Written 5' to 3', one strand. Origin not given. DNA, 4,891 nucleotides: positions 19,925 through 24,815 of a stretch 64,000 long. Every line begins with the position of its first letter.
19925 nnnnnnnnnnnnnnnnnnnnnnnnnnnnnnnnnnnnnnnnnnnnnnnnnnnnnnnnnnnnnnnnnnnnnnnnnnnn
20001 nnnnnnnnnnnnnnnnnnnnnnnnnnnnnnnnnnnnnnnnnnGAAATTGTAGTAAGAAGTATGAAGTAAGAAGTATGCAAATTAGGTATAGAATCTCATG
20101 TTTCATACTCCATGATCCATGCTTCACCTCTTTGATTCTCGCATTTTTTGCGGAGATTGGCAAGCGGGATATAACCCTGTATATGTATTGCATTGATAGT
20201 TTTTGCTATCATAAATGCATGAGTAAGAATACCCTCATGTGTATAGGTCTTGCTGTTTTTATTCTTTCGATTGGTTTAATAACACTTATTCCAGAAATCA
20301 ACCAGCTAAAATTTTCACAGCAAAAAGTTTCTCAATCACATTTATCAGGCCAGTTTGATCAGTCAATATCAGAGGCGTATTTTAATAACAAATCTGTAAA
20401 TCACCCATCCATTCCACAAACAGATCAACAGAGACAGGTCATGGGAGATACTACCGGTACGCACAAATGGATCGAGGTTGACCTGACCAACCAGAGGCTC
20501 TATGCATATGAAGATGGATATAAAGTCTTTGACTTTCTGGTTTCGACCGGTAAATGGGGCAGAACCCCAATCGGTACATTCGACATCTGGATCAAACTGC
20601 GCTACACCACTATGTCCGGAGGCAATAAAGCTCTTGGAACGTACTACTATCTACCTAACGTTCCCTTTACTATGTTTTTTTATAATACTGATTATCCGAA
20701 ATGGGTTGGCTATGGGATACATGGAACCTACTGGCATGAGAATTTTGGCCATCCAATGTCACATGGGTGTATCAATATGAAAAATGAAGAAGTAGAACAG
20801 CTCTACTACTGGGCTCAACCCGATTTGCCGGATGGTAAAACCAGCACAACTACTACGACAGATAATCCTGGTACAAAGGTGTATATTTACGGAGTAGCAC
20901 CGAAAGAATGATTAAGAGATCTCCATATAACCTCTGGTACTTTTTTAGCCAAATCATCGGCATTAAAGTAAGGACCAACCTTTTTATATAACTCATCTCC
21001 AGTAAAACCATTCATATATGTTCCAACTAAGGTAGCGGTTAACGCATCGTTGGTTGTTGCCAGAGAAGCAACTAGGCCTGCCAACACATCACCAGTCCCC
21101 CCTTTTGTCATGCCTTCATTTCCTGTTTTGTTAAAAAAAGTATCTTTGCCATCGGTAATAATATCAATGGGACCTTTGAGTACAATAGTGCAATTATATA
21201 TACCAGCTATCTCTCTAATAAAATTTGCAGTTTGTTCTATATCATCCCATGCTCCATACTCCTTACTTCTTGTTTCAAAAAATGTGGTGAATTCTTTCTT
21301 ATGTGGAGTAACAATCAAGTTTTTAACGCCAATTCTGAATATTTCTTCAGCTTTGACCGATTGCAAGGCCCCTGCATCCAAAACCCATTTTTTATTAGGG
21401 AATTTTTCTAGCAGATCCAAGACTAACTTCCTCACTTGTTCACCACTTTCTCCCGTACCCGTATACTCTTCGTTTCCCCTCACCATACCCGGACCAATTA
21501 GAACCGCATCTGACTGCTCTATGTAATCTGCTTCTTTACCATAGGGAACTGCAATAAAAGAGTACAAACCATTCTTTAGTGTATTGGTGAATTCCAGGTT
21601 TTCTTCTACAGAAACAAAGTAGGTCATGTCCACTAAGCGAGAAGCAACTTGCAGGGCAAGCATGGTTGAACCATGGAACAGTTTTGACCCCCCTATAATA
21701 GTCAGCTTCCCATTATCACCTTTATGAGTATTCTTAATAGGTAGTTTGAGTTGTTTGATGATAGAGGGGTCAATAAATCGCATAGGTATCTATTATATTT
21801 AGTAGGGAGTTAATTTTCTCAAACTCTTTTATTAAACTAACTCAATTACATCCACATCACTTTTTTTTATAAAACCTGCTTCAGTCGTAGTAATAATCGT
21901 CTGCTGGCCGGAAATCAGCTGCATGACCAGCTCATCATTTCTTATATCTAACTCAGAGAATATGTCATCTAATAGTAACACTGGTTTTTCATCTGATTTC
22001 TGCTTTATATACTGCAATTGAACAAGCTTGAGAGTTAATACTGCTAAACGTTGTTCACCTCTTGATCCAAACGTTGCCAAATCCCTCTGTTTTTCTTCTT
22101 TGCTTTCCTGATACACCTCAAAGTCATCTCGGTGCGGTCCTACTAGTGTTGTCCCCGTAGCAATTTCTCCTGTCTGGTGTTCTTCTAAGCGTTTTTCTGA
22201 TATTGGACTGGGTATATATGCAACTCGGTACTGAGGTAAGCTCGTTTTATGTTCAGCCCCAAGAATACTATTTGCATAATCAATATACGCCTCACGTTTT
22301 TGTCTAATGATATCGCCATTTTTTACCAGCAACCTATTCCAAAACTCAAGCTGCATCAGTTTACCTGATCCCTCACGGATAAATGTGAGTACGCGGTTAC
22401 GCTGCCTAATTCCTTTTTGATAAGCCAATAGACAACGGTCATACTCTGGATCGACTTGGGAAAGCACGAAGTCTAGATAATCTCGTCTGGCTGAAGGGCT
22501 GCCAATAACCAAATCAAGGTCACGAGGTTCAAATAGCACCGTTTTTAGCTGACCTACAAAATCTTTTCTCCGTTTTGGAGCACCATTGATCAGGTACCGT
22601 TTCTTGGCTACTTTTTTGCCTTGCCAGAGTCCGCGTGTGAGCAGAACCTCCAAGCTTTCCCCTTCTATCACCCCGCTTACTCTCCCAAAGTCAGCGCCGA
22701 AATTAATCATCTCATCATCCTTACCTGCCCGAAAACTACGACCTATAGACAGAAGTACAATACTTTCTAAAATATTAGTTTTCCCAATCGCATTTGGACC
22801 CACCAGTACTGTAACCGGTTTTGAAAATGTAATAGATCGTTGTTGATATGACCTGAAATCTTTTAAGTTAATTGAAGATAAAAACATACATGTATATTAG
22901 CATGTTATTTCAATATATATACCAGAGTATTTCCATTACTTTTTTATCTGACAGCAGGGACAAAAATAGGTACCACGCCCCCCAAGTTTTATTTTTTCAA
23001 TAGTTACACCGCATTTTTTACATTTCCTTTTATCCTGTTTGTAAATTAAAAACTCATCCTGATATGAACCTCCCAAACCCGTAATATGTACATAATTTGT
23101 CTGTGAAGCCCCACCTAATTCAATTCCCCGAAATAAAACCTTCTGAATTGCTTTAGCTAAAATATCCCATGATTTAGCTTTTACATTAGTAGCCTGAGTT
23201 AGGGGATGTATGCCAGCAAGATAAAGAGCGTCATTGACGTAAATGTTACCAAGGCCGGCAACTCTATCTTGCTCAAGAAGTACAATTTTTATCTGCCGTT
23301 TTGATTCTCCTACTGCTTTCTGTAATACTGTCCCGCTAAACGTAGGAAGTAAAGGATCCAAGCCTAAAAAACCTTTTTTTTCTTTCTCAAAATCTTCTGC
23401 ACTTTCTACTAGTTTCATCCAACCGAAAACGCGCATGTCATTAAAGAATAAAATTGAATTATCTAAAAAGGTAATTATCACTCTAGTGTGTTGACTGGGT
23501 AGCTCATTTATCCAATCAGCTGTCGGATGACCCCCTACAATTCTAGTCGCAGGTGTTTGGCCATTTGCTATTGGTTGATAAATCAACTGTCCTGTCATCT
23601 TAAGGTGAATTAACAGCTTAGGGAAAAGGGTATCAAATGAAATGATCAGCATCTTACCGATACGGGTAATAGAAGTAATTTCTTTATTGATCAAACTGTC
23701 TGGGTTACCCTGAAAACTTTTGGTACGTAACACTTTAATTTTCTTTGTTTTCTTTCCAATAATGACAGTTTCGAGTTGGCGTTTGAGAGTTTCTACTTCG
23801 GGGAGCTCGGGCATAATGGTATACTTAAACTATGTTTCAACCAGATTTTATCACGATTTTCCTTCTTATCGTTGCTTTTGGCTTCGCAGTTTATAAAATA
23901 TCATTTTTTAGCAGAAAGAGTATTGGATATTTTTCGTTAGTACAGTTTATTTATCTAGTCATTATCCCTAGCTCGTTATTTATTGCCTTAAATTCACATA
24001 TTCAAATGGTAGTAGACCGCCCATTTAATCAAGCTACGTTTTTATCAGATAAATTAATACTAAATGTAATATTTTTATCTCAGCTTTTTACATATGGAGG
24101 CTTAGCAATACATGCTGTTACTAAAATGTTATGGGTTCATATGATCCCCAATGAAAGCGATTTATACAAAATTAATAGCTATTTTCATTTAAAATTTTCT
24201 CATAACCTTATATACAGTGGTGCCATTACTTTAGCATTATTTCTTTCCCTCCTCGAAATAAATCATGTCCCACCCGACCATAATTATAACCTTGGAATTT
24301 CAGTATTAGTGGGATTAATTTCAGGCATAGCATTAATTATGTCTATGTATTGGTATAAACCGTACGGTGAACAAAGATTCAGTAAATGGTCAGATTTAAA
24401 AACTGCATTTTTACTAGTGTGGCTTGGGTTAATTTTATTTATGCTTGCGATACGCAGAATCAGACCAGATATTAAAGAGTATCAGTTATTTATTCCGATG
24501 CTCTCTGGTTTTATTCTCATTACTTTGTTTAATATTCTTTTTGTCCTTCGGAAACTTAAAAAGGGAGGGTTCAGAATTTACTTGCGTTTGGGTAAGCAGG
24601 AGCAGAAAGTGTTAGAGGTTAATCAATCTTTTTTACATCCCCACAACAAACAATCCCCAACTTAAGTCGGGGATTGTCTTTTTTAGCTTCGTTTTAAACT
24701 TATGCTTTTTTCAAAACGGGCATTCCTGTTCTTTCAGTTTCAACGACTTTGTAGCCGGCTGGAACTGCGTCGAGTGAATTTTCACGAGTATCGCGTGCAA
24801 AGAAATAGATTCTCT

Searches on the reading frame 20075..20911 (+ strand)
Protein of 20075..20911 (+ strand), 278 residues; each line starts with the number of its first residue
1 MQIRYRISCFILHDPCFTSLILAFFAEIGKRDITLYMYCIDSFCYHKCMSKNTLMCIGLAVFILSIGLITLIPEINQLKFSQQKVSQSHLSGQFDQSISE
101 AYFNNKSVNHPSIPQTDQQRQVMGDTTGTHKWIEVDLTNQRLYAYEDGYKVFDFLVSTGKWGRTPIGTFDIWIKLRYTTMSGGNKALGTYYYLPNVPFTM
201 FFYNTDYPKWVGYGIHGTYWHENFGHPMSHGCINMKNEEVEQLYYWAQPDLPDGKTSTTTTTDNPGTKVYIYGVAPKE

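Call 69: search_protein_families(library=pfam, proteins=[window:20075-20911:+], max_evalue=0.01)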
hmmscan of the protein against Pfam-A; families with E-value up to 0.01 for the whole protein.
window:20075-20911:+ (278 aa): 1 family
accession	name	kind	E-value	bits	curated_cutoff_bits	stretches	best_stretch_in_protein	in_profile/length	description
PF03734.19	YkuD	-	1.9e-23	84.1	23.4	1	131-271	2-146/146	L,D-transpeptidase catalytic domain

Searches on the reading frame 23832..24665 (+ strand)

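Call 69: search_protein_families(library=pfam, proteins=[window:23832-24665:+], max_evalue=0.01)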
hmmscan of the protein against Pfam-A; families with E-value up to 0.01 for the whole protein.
window:23832-24665:+ (277 aa): 1 family
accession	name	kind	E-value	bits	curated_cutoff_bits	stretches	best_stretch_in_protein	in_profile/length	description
PF14126.11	DUF4293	-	0.0091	16.7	27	1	164-215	95-145/153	Domain of unknown function (DUF4293)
